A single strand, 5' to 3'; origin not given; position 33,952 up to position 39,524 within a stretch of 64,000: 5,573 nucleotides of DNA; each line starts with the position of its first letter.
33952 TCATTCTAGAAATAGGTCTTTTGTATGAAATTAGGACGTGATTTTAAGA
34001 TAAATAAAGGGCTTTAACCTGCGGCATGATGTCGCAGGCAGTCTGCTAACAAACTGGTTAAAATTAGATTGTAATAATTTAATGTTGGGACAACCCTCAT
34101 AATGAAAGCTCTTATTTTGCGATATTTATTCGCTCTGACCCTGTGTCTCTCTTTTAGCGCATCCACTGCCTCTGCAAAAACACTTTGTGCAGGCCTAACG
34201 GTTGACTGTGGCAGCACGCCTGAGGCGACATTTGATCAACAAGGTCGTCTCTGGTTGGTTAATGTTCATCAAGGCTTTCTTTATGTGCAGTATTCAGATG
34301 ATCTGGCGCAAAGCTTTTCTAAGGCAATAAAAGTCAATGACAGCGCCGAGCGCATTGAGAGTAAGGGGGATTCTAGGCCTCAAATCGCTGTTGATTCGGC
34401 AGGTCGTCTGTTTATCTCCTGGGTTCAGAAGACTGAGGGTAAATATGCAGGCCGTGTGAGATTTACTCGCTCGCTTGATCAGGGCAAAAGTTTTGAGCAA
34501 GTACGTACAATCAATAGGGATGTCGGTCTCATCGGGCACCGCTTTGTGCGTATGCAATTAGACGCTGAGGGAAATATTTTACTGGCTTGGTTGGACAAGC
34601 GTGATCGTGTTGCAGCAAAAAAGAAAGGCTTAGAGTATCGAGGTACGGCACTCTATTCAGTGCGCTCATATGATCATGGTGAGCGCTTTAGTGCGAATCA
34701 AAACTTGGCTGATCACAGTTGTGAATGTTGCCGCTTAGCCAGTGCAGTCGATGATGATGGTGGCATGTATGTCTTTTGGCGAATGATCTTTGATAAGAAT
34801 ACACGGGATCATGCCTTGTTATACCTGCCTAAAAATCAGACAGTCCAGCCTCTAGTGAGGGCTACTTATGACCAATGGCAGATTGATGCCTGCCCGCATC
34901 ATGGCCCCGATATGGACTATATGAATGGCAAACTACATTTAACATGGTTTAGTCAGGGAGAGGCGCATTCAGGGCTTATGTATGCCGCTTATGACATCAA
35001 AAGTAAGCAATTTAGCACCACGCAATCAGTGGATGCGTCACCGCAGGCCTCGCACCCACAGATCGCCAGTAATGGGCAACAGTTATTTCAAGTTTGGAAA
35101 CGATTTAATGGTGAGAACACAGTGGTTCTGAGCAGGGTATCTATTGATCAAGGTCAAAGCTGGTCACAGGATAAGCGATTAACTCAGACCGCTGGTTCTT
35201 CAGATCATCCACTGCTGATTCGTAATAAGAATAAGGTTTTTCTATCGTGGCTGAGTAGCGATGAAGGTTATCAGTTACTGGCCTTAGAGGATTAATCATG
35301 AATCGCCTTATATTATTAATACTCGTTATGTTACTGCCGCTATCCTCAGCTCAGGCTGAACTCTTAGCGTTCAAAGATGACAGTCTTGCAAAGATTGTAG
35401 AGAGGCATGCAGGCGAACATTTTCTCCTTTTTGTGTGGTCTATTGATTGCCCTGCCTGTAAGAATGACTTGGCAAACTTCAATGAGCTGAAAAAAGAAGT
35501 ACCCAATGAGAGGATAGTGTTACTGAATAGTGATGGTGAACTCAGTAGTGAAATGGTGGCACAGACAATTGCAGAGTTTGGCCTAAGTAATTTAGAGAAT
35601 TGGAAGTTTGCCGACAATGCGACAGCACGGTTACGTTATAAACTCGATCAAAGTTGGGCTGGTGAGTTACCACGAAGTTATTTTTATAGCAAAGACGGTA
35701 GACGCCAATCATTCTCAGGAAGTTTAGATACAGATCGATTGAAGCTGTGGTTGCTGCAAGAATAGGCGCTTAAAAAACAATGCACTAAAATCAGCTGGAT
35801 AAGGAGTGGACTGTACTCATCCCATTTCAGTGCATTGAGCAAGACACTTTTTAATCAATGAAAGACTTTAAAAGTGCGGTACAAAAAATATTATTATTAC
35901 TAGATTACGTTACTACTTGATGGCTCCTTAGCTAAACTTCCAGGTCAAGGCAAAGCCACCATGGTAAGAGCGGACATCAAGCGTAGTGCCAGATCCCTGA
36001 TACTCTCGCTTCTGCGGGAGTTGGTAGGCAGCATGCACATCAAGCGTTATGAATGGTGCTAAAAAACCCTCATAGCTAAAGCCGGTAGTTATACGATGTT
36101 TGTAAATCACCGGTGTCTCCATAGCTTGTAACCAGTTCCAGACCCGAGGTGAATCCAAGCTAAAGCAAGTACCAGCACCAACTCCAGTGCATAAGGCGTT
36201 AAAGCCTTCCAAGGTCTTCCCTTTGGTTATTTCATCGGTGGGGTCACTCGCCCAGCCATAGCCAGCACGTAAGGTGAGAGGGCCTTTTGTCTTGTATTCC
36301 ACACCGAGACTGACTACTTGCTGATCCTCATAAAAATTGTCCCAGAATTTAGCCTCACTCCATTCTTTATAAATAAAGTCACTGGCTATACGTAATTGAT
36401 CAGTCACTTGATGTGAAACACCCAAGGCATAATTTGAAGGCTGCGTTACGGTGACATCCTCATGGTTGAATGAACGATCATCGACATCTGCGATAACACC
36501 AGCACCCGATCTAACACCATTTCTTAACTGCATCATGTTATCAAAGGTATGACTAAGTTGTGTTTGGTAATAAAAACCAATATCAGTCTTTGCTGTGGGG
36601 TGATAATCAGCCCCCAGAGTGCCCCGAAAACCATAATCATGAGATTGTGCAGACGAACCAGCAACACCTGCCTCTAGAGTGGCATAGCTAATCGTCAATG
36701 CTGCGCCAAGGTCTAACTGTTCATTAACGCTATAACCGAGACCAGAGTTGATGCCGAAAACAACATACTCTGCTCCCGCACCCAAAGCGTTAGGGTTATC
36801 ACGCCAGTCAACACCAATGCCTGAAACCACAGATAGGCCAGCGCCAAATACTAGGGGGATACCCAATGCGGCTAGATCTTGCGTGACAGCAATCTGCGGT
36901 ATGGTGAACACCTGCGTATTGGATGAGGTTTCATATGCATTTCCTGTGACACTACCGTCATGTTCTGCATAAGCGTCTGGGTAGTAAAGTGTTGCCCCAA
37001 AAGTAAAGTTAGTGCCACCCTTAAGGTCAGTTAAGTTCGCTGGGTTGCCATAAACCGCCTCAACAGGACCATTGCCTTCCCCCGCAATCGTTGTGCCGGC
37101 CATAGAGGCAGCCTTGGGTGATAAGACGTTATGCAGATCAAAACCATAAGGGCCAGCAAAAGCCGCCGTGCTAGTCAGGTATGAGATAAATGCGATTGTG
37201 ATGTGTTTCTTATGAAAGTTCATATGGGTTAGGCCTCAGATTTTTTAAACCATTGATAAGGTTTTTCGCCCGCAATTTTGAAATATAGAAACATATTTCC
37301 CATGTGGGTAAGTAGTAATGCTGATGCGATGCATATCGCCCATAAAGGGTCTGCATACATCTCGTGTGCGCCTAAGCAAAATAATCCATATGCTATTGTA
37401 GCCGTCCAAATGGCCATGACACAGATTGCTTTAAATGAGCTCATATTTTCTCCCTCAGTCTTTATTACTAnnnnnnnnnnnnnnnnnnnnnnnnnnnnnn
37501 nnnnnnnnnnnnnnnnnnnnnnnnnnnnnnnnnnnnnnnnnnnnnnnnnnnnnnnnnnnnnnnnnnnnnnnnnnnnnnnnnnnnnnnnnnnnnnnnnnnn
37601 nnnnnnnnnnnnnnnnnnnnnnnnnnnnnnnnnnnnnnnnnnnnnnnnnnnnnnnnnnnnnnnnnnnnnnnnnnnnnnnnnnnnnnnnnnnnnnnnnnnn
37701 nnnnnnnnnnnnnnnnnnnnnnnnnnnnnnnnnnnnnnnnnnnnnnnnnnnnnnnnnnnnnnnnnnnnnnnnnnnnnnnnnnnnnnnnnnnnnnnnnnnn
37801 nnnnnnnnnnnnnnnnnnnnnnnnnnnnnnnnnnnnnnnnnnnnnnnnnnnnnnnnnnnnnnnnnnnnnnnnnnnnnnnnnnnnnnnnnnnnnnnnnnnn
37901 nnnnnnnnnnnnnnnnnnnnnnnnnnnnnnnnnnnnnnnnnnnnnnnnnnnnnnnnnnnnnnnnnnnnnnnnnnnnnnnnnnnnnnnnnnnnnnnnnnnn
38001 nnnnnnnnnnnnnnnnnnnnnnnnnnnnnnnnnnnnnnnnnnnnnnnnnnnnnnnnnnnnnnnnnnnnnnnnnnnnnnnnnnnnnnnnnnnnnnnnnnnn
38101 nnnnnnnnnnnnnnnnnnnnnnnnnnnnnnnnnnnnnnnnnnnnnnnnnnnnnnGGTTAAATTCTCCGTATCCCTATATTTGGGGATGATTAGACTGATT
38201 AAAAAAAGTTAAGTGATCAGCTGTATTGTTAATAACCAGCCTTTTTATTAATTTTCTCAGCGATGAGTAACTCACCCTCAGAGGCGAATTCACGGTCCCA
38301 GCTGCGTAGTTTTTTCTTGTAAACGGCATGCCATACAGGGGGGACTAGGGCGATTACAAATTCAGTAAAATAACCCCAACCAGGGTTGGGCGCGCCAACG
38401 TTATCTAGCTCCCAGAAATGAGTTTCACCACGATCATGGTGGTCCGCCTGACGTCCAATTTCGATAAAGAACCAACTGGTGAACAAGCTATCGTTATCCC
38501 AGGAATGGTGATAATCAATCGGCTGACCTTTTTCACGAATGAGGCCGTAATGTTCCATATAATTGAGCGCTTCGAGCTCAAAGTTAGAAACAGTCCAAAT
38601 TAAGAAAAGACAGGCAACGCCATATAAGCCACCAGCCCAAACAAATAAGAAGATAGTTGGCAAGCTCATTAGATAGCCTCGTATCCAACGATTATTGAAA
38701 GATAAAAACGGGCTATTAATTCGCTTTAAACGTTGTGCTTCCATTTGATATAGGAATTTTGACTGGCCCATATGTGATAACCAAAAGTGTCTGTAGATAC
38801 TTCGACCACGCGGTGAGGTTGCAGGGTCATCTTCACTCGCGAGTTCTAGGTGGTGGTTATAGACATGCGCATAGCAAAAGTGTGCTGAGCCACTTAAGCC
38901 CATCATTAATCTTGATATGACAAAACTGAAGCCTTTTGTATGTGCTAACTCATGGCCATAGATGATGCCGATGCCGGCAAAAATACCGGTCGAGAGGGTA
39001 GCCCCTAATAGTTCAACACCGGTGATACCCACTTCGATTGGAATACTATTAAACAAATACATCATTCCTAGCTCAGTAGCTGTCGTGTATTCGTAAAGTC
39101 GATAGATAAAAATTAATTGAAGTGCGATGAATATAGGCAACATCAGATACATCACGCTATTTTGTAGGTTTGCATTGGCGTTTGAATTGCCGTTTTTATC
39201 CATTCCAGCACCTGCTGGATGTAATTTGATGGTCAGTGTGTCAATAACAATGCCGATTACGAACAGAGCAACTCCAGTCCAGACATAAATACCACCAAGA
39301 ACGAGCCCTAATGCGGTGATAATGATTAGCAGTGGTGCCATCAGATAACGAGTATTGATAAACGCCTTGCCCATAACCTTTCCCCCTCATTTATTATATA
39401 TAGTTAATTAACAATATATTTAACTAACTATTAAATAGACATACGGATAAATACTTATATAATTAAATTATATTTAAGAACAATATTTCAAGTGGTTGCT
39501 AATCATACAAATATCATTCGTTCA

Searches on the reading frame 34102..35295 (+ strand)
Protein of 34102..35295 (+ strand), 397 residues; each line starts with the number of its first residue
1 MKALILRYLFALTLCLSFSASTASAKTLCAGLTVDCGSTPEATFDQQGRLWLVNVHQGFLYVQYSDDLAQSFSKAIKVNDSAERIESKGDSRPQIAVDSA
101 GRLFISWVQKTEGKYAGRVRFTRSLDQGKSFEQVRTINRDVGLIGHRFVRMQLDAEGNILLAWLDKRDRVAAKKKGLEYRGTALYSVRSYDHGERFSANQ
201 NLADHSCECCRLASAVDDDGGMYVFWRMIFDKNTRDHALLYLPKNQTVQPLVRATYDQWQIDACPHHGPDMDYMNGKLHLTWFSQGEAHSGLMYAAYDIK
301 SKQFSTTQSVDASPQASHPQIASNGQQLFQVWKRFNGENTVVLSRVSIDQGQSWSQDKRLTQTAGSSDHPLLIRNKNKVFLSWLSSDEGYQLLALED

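Call 10: search_protein_families(library=pfam, proteins=[window:34102-35295:+], max_evalue=0.0001)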
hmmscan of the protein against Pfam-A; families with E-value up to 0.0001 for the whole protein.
window:34102-35295:+ (397 aa): 1 family
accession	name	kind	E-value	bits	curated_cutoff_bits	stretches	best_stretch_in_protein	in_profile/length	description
PF13088.12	BNR_2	-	1.2e-06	28.6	31.4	0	264-357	110-201/277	BNR repeat-like domain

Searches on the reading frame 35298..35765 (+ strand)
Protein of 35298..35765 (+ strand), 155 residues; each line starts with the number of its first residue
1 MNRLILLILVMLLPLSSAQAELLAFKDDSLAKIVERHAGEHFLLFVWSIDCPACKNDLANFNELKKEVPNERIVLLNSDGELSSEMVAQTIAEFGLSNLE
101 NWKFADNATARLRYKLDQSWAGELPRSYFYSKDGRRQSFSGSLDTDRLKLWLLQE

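Call 60: search_protein_families(library=pfam, proteins=[window:35298-35765:+], max_evalue=0.001)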
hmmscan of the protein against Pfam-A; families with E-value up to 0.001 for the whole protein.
window:35298-35765:+ (155 aa): 1 family
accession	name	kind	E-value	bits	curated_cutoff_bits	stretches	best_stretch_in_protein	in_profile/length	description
PF08534.16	Redoxin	-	0.0009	19.5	26.6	1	39-97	29-84/148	Redoxin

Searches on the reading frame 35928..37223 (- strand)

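Call 10: search_protein_families(library=pfam, proteins=[window:35928-37223:-], max_evalue=0.0001)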
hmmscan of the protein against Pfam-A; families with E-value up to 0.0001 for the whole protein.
window:35928-37223:- (431 aa): 1 family
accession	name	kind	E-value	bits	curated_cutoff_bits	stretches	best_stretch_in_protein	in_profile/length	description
PF03349.22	Toluene_X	-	2.9e-19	69.3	29.7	1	38-334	19-349/421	Outer membrane protein transport protein (OMPP1/FadL/TodX)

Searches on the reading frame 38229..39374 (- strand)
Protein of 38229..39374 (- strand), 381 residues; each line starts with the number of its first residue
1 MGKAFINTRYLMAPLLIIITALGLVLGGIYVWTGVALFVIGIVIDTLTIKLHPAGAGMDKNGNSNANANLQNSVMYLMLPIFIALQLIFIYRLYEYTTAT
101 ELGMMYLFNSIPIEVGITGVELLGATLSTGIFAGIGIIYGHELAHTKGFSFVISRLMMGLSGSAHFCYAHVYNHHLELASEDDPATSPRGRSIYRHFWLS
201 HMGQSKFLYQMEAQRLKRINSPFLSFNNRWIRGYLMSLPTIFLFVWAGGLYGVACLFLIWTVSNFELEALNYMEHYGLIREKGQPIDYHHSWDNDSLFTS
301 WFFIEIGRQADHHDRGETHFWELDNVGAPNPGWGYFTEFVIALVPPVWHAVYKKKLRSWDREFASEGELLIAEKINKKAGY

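Call 10: search_protein_families(library=pfam, proteins=[window:38229-39374:-], max_evalue=0.0001)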
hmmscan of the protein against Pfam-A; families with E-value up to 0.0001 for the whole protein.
window:38229-39374:- (381 aa): 1 family
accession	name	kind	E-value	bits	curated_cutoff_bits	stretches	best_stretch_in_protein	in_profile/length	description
PF00487.30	FA_desaturase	-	1.1e-24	88.1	29.7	1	125-326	9-234/253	Fatty acid desaturase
